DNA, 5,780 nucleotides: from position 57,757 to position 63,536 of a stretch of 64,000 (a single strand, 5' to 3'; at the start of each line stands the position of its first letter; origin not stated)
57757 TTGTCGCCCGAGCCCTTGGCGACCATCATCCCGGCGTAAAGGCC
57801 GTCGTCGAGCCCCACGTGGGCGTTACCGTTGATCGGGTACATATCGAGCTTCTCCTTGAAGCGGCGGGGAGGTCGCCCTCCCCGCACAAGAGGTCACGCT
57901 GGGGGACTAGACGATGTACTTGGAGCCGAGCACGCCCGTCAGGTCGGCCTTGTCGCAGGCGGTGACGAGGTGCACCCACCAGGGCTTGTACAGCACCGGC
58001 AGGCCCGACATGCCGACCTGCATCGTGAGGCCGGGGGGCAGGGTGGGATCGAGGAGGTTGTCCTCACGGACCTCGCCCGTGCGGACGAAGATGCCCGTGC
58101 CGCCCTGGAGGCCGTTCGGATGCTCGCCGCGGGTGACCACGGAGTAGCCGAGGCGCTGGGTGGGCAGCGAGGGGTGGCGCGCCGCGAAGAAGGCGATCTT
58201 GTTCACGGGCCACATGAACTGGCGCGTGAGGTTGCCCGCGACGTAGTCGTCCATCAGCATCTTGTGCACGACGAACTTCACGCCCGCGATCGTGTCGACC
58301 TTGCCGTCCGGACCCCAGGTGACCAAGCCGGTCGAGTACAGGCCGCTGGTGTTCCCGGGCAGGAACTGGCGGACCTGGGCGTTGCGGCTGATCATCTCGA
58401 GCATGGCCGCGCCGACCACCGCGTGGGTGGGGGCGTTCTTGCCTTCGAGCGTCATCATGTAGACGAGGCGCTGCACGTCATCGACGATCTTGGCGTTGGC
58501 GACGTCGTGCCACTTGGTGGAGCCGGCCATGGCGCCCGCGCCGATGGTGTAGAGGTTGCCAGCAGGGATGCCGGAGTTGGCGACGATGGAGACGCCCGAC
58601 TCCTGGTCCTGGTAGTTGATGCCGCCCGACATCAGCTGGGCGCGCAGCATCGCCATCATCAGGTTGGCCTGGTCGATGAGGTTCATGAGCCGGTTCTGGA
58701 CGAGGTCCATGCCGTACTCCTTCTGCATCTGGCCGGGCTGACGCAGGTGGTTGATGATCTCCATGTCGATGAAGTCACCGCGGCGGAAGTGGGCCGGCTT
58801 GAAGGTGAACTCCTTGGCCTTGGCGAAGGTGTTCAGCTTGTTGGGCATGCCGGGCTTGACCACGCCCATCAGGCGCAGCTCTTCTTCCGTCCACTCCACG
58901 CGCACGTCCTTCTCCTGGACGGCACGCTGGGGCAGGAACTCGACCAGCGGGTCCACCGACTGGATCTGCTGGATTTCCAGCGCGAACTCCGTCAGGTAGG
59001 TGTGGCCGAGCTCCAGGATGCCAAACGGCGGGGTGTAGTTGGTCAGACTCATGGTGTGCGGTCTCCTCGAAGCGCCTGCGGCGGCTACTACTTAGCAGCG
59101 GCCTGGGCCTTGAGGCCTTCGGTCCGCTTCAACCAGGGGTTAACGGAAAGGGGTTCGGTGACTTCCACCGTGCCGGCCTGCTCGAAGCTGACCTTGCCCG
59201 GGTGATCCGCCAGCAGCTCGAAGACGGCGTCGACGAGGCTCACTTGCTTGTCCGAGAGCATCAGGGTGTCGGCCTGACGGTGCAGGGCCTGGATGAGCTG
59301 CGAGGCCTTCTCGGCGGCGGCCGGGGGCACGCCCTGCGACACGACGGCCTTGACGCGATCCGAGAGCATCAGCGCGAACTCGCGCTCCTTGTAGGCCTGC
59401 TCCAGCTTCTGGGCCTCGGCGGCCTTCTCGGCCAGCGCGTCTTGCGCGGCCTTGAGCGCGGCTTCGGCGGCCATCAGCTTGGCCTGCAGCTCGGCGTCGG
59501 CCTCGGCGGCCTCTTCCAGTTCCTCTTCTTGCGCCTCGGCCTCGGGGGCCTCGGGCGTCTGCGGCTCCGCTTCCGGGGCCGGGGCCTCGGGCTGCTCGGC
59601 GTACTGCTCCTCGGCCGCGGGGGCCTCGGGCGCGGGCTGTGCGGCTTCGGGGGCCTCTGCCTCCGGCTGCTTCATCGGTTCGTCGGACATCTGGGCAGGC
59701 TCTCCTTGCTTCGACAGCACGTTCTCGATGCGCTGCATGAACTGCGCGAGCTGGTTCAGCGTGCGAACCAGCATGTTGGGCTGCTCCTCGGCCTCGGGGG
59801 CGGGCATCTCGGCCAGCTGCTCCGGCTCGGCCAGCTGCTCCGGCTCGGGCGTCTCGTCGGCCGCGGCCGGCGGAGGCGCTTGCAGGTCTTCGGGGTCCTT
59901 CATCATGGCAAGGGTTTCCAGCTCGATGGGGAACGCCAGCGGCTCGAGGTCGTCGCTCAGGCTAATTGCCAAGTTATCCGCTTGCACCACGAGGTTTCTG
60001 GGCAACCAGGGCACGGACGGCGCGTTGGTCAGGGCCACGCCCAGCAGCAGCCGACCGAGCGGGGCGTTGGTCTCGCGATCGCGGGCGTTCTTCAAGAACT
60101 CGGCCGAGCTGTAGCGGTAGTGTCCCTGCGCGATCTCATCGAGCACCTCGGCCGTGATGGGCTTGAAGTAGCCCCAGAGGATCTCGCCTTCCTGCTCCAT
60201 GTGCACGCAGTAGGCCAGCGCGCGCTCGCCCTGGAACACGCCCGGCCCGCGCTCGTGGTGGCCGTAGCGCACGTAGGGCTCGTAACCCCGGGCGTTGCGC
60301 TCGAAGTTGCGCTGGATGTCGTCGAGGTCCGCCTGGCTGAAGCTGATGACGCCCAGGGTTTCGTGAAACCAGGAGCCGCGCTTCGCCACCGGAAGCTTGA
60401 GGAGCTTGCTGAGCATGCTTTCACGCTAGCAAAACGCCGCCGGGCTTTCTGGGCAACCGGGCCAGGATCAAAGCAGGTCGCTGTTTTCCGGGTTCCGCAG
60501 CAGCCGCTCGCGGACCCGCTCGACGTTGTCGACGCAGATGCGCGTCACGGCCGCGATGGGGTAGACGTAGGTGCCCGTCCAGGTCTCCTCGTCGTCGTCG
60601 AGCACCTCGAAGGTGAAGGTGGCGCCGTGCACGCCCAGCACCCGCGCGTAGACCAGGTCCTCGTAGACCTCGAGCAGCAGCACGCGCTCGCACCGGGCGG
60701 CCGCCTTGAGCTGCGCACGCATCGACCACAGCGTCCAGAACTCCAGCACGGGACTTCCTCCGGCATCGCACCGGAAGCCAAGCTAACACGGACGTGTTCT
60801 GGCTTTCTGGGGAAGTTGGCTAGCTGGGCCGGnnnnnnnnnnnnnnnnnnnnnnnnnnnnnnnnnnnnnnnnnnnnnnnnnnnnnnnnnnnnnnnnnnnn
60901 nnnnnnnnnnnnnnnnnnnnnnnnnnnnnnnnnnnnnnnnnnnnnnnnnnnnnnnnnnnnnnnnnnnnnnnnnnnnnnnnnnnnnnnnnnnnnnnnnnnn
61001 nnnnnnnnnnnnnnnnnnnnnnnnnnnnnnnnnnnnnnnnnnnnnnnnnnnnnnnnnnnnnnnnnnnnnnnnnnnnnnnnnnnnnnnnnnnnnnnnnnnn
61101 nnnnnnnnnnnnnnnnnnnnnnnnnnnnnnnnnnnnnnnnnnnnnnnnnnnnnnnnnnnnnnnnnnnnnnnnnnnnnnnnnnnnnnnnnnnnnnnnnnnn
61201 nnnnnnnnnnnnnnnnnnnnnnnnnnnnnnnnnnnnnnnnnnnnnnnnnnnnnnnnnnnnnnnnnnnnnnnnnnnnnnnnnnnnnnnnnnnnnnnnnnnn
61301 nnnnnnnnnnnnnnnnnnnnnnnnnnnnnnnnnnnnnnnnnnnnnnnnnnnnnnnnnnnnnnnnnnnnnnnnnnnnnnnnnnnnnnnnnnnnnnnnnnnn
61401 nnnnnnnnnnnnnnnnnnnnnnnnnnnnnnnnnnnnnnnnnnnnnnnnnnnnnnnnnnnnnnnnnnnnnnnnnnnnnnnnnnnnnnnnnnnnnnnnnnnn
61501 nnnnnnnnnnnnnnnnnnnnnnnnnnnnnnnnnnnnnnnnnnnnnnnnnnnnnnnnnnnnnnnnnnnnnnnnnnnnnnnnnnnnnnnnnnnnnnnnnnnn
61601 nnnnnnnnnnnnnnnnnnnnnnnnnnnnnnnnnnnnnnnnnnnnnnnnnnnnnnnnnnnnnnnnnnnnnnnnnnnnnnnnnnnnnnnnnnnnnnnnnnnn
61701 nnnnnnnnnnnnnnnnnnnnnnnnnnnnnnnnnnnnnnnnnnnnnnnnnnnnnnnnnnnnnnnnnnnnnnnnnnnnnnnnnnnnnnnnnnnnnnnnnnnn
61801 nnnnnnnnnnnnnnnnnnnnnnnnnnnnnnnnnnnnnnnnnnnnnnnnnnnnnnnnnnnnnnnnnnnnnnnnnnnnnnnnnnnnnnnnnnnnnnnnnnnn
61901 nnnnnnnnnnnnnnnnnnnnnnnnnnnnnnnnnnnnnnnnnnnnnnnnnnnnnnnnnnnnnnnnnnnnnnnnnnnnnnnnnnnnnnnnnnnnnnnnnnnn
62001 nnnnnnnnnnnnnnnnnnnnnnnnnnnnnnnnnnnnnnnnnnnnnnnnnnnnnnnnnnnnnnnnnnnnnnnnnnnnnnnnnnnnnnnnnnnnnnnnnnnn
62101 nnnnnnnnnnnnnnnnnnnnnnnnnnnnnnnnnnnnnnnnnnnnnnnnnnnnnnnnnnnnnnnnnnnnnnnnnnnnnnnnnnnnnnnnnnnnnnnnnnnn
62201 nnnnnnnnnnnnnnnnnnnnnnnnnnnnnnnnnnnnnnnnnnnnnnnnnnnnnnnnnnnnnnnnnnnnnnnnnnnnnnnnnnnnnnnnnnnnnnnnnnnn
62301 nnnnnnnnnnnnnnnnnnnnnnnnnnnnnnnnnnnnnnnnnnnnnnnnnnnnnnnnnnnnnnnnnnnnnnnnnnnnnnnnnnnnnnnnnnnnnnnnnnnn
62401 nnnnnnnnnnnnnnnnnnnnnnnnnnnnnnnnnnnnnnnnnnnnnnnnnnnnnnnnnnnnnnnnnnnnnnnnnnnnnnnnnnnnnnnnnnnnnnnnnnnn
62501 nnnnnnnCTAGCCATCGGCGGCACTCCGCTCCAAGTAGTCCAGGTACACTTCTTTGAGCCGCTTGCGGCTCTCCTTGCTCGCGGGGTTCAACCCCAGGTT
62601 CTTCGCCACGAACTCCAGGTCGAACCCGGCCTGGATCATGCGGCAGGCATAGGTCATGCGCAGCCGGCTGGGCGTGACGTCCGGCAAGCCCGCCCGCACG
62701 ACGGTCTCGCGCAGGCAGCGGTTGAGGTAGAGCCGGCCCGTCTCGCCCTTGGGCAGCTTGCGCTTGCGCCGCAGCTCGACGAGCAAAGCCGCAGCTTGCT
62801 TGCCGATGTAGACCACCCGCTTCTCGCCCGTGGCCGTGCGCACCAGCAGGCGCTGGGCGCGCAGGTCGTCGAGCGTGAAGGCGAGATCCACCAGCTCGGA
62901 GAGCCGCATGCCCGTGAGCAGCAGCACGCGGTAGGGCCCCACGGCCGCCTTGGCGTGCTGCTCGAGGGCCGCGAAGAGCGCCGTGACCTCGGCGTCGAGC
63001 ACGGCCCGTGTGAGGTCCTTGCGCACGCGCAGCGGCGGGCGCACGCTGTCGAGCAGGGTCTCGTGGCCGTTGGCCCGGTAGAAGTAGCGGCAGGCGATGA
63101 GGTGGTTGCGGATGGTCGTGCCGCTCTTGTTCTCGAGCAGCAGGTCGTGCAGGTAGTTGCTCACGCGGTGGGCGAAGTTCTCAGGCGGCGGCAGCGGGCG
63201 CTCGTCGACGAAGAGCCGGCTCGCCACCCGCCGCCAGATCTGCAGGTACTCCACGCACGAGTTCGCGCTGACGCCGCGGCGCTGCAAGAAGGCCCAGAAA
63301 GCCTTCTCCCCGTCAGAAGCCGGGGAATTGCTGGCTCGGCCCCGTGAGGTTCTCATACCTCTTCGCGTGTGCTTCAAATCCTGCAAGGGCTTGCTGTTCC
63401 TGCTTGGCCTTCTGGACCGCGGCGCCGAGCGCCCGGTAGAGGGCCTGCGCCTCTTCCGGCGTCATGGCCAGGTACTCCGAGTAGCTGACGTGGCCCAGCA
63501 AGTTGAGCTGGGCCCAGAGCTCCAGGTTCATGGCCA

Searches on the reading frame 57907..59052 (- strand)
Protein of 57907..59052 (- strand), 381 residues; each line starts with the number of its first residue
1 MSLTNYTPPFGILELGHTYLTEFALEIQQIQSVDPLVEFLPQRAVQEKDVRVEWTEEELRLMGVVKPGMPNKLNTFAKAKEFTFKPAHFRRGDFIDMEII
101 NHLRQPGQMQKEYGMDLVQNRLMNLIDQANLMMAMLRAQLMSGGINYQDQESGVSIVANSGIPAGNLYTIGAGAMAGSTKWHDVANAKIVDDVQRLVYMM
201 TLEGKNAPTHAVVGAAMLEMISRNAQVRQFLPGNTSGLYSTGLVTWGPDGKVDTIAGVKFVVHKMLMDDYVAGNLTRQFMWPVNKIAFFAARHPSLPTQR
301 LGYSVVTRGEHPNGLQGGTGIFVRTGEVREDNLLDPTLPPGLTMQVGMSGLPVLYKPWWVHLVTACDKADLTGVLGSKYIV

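Call 17: search_protein_families(library=phrogs, proteins=[window:57907-59052:-], max_evalue=0.00001)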
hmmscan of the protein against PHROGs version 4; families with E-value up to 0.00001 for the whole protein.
window:57907-59052:- (381 aa): 2 families
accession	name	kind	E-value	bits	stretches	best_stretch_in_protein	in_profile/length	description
phrog_29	-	head and packaging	1.4e-27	97.9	1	20-304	34-302/439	major head protein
phrog_30785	-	head and packaging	2.4e-15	57.2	2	21-170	31-184/437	major head protein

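Call 90: search_dna_similar(query=window:57907-59052:-, collection=phages, mode=protein, max_evalue=1e-10, max_rows=15)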
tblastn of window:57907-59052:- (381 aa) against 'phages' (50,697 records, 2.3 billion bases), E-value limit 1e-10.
Records with a match: 1; places in all: 1; records where one place covers at least 80% of the query: 1.
Best place of each record, by identity: <60% 1.
By first word of the organism name: Microcoleus 1.
By host as written in the record: - 1.
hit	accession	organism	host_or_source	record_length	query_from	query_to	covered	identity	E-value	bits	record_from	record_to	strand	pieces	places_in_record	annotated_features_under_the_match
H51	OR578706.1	Microcoleus phage My-WqHQDG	river water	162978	20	376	94%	26.1%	2e-16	87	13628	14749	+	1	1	hypothetical protein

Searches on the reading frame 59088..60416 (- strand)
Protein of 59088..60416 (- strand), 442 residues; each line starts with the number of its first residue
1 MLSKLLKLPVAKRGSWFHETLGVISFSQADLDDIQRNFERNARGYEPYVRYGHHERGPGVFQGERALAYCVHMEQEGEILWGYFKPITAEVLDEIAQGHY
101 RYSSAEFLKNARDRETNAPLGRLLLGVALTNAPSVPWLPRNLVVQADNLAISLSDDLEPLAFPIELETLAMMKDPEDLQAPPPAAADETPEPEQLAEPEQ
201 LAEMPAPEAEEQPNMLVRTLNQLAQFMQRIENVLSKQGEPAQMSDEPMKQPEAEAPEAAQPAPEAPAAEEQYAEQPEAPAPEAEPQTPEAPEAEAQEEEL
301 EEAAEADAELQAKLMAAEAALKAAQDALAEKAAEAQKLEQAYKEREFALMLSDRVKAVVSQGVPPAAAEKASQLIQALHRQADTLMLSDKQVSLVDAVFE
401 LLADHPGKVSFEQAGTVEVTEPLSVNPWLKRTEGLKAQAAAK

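Call 17: search_protein_families(library=phrogs, proteins=[window:59088-60416:-], max_evalue=0.00001)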
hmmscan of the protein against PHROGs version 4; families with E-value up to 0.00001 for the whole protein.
window:59088-60416:- (442 aa): 2 families
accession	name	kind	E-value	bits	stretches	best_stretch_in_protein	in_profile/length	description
phrog_32941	-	unknown function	1.2e-24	88.1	1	4-138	81-226/450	-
phrog_976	-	head and packaging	9.7e-08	32.7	0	9-194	35-235/415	head maturation protease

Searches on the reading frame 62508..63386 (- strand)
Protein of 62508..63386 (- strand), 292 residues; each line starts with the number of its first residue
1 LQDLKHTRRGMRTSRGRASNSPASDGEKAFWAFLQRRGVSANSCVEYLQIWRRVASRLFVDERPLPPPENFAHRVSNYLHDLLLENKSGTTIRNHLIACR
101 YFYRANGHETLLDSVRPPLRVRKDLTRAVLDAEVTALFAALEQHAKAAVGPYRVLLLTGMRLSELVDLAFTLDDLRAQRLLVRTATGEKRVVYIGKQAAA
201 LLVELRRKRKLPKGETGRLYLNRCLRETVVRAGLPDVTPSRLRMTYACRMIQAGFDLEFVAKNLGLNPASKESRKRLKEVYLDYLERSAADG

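Call 18: search_protein_families(library=phrogs, proteins=[window:62508-63386:-], max_evalue=0.00001)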
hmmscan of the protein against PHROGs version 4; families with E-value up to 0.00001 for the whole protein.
window:62508-63386:- (292 aa): 2 families
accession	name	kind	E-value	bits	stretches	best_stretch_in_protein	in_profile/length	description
phrog_1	-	integration and excision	1.7e-15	58.3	1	75-265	212-421/611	integrase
phrog_216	-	integration and excision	2.3e-12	47.6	1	114-265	41-211/301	integrase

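Call 29: search_protein_families(library=pfam, proteins=[window:62508-63386:-], max_evalue=0.001)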
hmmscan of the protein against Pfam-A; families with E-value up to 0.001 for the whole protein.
window:62508-63386:- (292 aa): 2 families
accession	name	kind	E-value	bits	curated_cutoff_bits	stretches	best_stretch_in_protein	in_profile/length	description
PF00589.27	Phage_integrase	-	4.5e-12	46.5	27.1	1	132-265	6-155/172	Phage integrase family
PF02899.23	Phage_int_SAM_1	-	0.00025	21.7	22.3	1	29-105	3-78/83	Phage integrase, N-terminal SAM-like domain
